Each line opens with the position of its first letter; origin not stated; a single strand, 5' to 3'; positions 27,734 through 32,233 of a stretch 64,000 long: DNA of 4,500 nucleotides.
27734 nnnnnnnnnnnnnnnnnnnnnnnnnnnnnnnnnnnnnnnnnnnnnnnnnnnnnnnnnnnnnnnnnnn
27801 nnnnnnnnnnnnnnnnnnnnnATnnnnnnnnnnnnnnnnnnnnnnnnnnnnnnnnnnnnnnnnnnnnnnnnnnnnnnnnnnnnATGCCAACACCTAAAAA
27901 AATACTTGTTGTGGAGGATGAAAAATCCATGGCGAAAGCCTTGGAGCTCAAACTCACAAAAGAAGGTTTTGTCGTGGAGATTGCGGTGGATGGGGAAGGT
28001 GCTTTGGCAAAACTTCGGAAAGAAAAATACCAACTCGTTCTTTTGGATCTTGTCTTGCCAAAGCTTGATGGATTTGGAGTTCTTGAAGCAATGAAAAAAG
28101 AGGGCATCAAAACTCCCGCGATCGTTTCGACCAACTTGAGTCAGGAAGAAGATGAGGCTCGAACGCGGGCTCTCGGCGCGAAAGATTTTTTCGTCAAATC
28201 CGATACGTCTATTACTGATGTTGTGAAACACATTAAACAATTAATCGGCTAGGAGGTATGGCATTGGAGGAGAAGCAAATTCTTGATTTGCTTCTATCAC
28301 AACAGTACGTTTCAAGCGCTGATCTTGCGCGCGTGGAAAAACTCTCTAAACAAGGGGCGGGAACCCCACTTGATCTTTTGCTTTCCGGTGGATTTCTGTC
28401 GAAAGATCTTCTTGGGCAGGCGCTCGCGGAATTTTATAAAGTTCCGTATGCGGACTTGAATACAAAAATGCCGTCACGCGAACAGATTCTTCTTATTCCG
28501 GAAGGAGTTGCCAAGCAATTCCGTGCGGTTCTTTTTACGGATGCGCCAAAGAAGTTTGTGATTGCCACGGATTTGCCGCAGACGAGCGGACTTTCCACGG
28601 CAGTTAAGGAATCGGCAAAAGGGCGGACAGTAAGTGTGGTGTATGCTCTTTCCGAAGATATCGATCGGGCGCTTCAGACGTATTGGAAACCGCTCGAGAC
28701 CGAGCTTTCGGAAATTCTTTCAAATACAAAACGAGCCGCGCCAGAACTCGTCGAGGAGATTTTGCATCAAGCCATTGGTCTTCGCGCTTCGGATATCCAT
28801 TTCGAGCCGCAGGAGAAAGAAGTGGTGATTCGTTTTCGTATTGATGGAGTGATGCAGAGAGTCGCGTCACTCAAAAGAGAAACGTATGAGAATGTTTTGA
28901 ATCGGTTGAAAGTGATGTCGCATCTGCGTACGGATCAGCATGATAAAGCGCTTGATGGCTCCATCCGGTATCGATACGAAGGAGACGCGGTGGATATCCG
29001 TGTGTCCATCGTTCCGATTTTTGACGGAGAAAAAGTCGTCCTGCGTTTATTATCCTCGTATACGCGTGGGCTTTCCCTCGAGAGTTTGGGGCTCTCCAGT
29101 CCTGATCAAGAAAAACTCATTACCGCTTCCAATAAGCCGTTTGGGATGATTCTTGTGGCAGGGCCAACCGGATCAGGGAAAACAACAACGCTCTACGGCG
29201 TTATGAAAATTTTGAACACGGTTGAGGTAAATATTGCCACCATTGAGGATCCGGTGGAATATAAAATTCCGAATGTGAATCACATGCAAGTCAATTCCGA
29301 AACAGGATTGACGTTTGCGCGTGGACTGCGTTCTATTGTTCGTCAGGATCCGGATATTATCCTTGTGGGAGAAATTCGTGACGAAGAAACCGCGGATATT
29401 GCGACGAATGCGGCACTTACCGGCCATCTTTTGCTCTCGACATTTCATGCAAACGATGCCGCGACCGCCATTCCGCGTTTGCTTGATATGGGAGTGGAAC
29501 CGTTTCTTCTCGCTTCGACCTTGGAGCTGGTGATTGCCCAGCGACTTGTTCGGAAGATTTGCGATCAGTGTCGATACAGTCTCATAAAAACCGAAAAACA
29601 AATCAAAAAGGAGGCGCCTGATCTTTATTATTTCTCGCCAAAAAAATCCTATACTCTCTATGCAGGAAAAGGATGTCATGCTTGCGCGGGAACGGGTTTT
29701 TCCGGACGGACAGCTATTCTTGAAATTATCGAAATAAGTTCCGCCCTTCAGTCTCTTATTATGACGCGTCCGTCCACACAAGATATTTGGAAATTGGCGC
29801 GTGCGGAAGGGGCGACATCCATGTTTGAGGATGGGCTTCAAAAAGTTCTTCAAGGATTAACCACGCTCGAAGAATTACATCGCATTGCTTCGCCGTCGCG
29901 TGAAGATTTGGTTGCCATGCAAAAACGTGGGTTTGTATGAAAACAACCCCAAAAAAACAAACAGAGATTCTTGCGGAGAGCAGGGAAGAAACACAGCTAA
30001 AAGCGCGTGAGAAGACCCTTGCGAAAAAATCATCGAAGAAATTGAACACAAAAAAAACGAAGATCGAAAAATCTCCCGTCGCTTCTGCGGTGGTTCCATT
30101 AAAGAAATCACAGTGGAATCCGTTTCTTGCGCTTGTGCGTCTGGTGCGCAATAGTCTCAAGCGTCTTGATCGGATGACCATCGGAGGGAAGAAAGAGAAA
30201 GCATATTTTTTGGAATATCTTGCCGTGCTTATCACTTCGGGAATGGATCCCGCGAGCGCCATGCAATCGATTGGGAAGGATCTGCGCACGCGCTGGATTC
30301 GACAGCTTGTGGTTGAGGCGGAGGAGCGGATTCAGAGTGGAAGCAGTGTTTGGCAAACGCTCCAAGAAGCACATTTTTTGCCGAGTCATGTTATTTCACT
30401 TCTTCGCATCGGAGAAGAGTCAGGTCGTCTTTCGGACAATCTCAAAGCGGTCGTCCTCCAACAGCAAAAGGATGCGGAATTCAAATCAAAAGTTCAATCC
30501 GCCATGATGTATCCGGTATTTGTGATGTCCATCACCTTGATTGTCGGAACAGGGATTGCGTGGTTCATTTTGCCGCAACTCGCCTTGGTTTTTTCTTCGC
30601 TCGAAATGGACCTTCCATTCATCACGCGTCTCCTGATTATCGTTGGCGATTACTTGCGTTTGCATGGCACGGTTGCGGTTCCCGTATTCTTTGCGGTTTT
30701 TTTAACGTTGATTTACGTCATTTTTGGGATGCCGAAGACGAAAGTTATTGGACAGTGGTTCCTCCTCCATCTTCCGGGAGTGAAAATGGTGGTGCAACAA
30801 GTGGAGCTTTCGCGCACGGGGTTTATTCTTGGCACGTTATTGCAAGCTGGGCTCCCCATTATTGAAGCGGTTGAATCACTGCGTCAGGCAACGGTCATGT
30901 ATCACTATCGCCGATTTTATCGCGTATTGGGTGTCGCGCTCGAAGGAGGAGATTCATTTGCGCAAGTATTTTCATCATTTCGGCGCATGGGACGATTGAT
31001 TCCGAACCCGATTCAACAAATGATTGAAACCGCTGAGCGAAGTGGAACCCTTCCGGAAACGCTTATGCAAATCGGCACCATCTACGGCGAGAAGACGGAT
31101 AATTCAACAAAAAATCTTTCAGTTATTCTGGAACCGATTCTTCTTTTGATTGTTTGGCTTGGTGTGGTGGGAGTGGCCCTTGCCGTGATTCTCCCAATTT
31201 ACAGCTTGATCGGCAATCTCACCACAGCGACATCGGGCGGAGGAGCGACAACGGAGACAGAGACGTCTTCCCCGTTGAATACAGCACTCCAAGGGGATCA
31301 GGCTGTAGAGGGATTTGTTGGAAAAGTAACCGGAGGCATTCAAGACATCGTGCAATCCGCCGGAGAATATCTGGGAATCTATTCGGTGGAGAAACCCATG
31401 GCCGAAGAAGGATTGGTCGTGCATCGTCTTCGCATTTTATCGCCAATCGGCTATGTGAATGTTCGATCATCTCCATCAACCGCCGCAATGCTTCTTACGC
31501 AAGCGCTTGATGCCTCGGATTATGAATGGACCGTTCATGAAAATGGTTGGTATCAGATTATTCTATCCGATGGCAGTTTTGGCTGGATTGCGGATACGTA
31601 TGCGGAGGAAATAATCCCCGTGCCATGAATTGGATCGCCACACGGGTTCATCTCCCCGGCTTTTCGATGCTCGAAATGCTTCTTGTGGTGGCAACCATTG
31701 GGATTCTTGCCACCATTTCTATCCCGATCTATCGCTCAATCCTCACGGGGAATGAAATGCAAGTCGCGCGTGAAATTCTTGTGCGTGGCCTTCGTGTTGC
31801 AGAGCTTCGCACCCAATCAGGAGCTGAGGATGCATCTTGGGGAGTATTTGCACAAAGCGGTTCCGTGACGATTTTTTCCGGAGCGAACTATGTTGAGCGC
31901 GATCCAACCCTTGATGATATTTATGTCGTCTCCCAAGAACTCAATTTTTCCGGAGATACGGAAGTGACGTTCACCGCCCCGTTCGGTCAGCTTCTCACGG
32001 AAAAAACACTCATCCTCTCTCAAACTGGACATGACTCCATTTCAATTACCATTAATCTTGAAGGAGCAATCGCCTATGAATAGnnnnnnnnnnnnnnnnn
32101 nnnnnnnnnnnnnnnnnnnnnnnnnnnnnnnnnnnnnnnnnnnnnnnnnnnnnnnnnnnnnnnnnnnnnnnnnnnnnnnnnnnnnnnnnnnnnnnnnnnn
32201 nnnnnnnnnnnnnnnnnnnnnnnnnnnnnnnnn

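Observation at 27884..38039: Complete secretin-less type IV pilus locus with a pseudopilin fused to an 1108-aa repeat protein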

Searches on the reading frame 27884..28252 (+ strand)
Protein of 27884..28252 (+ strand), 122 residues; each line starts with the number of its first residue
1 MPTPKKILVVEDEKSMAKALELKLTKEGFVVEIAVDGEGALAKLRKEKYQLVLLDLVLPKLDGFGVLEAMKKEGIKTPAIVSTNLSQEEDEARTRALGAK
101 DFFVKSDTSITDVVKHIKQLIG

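Call 3: search_protein_families(library=pfam, proteins=[window:27884-28252:+], max_evalue=0.01)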
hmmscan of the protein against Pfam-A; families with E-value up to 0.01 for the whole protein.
window:27884-28252:+ (122 aa): 2 families
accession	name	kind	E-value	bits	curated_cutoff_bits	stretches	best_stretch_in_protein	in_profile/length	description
PF00072.30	Response_reg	-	2.6e-21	76.3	30.2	1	7-106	1-100/111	Response regulator receiver domain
PF00702.32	Hydrolase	-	0.0022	18.9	26.4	1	34-113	74-151/191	haloacid dehalogenase-like hydrolase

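Call 5: search_protein_families(library=ncbifam, proteins=[window:27884-28252:+], max_evalue=0.01)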
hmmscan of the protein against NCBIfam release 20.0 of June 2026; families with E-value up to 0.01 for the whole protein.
window:27884-28252:+ (122 aa): 99 families (the best 25 are shown)
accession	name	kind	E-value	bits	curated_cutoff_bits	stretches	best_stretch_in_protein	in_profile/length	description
TIGR01387.1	cztR_silR_copR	subfamily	3.7e-20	72.5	279.2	1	7-118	1-111/218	heavy metal response regulator transcription factor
NF040534.1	resp_reg_YycF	equivalog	1.4e-19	70.3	340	1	5-114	1-108/231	response regulator YycF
NF045944.1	ResRegRpaBCyano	equivalog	2.9e-19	69.3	330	1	8-106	1-98/229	response regulator transcription factor RpaB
NF007135.0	PRK09581.1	equivalog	3.4e-19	69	474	1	6-110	4-112/457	PleD family two-component system response regulator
NF045991.1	RespRegCtrARhodob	equivalog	7.1e-19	68.4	350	1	6-118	2-113/224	response regulator transcription factor CtrA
NF053854.1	RespRegPhoBBctds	equivalog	7.4e-19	68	270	1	7-120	1-114/225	two-component system response regulator PhoB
NF012023.0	PRK15479.1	equivalog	7.5e-19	68.2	337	1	6-106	2-102/224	transcriptional regulator TctD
NF007928.2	PRK10643.1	equivalog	4.8e-17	62.3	330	1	6-106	2-102/216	two-component system response regulator PmrA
NF008296.0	PRK11083.1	equivalog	5.3e-17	62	273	1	5-115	4-112/228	two-component system response regulator CreB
NF012227.0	AdeR_RR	equivalog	5.9e-17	61.9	340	1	5-107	12-113/239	efflux system response regulator transcription factor AdeR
NF041733.1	resp_reg_CseB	equivalog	1.3e-16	60.7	350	1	6-106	2-101/228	two-component system response regulator CseB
NF007969.0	PRK10693.1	equivalog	1.5e-16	60.3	329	1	4-112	7-115/337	two-component system response regulator RssB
NF033117.2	vanR_ACDEGLN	exception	2.1e-16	60.2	350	1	7-117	1-109/226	VanR-ABDEGLN family response regulator transcription factor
NF000403.1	vanR-C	exception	3e-16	59.7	480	1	5-118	3-114/231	vancomycin resistance response regulator transcription factor VanR-C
NF041734.1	resp_reg_RppA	equivalog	3.1e-16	59.4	250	1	6-106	2-104/229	two-component system response regulator RppA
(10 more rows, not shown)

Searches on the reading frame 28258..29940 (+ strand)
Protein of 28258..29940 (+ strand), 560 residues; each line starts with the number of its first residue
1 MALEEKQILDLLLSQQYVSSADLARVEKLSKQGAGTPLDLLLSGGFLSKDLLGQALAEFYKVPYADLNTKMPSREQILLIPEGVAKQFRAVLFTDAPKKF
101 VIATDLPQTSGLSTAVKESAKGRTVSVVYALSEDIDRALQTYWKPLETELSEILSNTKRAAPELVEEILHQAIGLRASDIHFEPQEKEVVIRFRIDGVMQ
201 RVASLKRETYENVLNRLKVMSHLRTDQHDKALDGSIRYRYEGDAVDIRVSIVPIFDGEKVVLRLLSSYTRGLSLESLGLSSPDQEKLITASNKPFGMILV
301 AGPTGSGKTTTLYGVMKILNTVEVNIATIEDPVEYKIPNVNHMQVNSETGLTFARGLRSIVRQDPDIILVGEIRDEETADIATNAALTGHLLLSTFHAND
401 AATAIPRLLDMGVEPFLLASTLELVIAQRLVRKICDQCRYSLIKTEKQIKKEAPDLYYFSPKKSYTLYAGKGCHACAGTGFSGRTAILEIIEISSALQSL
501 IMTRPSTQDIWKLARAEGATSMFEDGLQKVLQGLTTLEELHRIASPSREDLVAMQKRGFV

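Call 3: search_protein_families(library=pfam, proteins=[window:28258-29940:+], max_evalue=0.01)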
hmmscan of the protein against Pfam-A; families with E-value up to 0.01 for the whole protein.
window:28258-29940:+ (560 aa): 5 families
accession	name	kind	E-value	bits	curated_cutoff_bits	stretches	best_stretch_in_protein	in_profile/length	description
PF00437.27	T2SSE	-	2.2e-121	405.4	24.9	1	162-542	9-370/370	Type II/IV secretion system protein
PF05157.20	MshEN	-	1.3e-06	28.7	23.1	1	60-142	1-83/90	MshEN domain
PF13245.12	AAA_19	-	0.001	19.7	25.1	0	296-323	12-39/134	AAA domain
PF06414.18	Zeta_toxin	-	0.004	17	22.3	0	291-344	13-65/199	Zeta toxin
PF25199.1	nSTAND_NTPase5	-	0.0075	16.5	34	0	289-319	35-65/145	Novel STAND NTPase 5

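Call 5: search_protein_families(library=ncbifam, proteins=[window:28258-29940:+], max_evalue=0.01)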
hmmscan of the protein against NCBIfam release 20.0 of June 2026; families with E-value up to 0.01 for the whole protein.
window:28258-29940:+ (560 aa): 22 families
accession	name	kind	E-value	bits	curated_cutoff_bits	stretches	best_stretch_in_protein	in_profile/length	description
TIGR02533.1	type_II_gspE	equivalog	3.1e-143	477.9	630.25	1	123-543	68-485/486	type II secretion system ATPase GspE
TIGR02538.1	type_IV_pilB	equivalog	1.5e-140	469.5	675.65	2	163-544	183-562/564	type IV-A pilus assembly ATPase PilB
NF007755.0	PRK10436.1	equivalog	1.9e-124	415.9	617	1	84-545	13-460/465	type II secretion system protein GspE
NF053534.1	T4PilAsmATPsTfpB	equivalog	1.7e-115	386.7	850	1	163-544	203-582/584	type IV pilus assembly ATPase TfpB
NF041000.1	ATPase_ComGA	equivalog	1.1e-74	250.8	300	1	166-432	1-266/267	competence type IV pilus ATPase ComGA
TIGR01420.1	pilT_fam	subfamily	4.6e-51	174.1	319.1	1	165-439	2-276/343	PilT/PilU family type 4a pilus ATPase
TIGR02525.1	plasmid_TraJ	equivalog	3.2e-24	85.6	368.3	1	288-432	142-299/372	plasmid transfer ATPase TraJ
NF058587.1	archaellum_moto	equivalog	1.1e-20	73.9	550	1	298-433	278-419/527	archaellum flagellar ATPase motor FlaI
TIGR02524.1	dot_icm_DotB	equivalog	5.4e-19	68.6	463.3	1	233-434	81-288/358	Dot/Icm type IV secretion system ATPase DotB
TIGR02788.1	VirB11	equivalog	2.6e-15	56.2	249.95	1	298-414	147-268/308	P-type DNA transfer ATPase VirB11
TIGR02782.1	TrbB_P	equivalog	6.7e-15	55.2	304.55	1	297-410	138-254/303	P-type conjugative transfer ATPase TrbB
NF010469.0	PRK13894.1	subfamily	2.3e-14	53.5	508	1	281-409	135-265/320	conjugal transfer ATPase TrbB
TIGR03819.1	heli_sec_ATPase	hypoth_equivalog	3.6e-13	49.4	373.15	1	210-414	96-303/340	TadA family conjugal transfer-associated ATPase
NF010407.0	PRK13833.1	subfamily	9.9e-12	44.9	499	1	297-413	146-264/323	conjugal transfer protein TrbB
NF053672.1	bindosome_BasE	exception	1.9e-11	43.4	1000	1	290-410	267-390/512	bindosome assembly system ATPase subunit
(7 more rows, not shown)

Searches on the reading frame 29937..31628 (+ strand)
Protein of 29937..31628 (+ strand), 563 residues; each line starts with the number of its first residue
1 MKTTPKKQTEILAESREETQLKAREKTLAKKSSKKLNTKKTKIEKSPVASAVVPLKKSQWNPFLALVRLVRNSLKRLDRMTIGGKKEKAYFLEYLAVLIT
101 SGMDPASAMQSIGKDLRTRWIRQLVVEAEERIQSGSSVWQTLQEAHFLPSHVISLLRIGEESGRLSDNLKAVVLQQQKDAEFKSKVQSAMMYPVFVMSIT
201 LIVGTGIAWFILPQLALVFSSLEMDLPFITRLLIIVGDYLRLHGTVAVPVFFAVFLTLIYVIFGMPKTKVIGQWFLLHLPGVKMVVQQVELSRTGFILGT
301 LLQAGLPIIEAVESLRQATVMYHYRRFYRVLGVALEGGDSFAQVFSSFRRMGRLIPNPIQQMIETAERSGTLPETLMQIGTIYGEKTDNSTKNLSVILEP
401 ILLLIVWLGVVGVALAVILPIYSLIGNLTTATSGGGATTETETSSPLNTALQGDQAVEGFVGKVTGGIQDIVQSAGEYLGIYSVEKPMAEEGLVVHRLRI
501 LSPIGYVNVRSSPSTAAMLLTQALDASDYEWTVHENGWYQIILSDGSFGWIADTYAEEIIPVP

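Call 3: search_protein_families(library=pfam, proteins=[window:29937-31628:+], max_evalue=0.01)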
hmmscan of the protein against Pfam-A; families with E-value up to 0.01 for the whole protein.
window:29937-31628:+ (563 aa): 3 families
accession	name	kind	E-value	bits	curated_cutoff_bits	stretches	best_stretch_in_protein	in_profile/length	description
PF00482.28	T2SSF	-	1.3e-38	132.3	25.2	2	91-213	1-125/125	Type II secretion system (T2SS), protein F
PF08239.17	SH3_3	-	9.3e-06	26.2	27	1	506-553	2-50/54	Bacterial SH3 domain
PF10717.14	ODV-E18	-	0.0054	17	28.1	0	386-454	10-76/87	Occlusion-derived virus envelope protein ODV-E18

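Call 5: search_protein_families(library=ncbifam, proteins=[window:29937-31628:+], max_evalue=0.01)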
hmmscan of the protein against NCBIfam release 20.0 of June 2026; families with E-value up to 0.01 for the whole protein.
window:29937-31628:+ (563 aa): 6 families
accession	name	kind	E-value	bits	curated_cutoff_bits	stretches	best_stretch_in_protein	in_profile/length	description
NF007861.0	PRK10573.1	equivalog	3.8e-48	164.5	401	1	85-425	58-395/401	protein transport protein HofC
TIGR02120.1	GspF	equivalog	2.5e-45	155.4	424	1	85-424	62-397/401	type II secretion system inner membrane protein GspF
NF041012.2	T4P_ComGB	equivalog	1.6e-34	119.8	240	1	86-425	1-331/332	competence type IV pilus assembly protein ComGB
NF052607.1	T4PiliAsmPilCThrm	equivalog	3e-34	118.8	700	1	84-429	64-405/406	type IV pilus assembly protein PilC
NF052606.1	T4PiliAsmPilCMyx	equivalog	2.4e-30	105.7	700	1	31-428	26-418/419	type IV pilus assembly protein PilC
NF047826.1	T3SSXpsF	equivalog_domain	6.5e-26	91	650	1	73-426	53-402/405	type II secretion system protein XpsF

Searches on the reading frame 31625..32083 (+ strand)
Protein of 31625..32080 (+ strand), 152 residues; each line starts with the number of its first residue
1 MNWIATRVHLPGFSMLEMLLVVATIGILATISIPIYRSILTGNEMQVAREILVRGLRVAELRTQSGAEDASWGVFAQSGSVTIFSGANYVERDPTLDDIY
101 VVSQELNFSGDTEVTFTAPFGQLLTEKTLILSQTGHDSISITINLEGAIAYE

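Call 3: search_protein_families(library=pfam, proteins=[window:31655-32083:+], max_evalue=0.01)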
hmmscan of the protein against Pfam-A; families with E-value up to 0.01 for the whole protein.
window:31655-32083:+ (142 aa): 1 family
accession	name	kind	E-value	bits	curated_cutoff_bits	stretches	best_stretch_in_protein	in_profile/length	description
PF07963.17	N_methyl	-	0.0083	16.1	21.2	0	2-22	6-26/27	Prokaryotic N-terminal methylation motif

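Call 5: search_protein_families(library=ncbifam, proteins=[window:31655-32083:+], max_evalue=0.01)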
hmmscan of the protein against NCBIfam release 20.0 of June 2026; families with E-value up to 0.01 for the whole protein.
window:31655-32083:+ (142 aa): 8 families
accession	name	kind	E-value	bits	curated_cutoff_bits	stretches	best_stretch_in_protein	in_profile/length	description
TIGR01708.2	typeII_sec_gspH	equivalog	0.00035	20.6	80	1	2-53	3-54/169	type II secretion system minor pseudopilin GspH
NF007862.0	PRK10574.1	equivalog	0.00052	20.2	138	1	2-30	6-34/145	prepilin peptidase-dependent pilin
NF041775.1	typeIV_PilA_Myxo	equivalog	0.00097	19.2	400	1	2-26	12-36/214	type IV pilin protein PilA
NF047827.1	T3SSXpsH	equivalog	0.0015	18.3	160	1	2-50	2-50/145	type II secretion system protein XpsH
TIGR02532.1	IV_pilin_GFxxxE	domain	0.0017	18.1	16.3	1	2-21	3-22/24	prepilin-type N-terminal cleavage/methylation domain-containing protein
NF041013.1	T4P_ComGE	equivalog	0.0018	18.4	49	1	2-45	5-48/83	competence type IV pilus minor pilin ComGE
TIGR01710.1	typeII_sec_gspG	equivalog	0.0026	17.8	88.85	1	2-39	2-39/134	type II secretion system major pseudopilin GspG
TIGR02596.1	TIGR02596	subfamily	0.0068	16.5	70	1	3-52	1-50/196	Verru_Chthon cassette protein D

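Call 65: search_solved_structures(query=window:31625-32080:+, max_evalue=10)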
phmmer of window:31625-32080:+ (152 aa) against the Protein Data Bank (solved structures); distinct sequences matched with E-value up to 10: 18.
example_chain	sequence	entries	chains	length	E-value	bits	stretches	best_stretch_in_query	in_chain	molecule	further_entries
8tum_e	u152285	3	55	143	2.1e-05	27.9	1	13-122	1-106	Type IV major pilin protein PilA | Pilin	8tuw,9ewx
9laa_A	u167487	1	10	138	0.00014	25.2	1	9-50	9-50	Type IV pilin protein PilA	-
7tgg_A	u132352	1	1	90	0.0016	21.8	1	11-39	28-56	Geopilin domain 1 protein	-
9egp_A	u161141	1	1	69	0.0016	21.8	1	11-38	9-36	Geopilin domain 1 protein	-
8tob_GA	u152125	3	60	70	0.0064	19.9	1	15-50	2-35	Fimbrial protein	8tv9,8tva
1oqw_A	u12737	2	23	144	0.0084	19.5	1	13-47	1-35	Fimbrial protein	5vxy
5kua_A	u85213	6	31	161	0.0089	19.4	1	13-53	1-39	pilin | Neisseria meningitidis PilE variant SB-GATDH | Neisseria meningitidis PilE, SB-DATDH variant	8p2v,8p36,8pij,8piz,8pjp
8p3b_A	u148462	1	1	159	0.012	19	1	13-53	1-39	Fimbrial protein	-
3sok_A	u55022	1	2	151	0.013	18.9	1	13-58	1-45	Fimbrial protein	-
2m7g_A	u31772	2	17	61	0.014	18.7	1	13-39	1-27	Geopilin domain 1 protein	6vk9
1ay2_A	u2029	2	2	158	0.02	18.2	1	13-53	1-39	TYPE 4 PILIN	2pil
2hi2_A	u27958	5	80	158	0.025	17.9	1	13-53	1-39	Fimbrial protein | PilA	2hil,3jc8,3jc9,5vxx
8tj2_C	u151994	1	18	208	0.19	15.1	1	13-44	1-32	Type IV major pilin protein PilA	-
9xnc_G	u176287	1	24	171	0.48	13.8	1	12-55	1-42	Bacteria pilus (like)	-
3wnk_A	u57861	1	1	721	1.3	12.4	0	77-118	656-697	Cycloisomaltooligosaccharide glucanotransferase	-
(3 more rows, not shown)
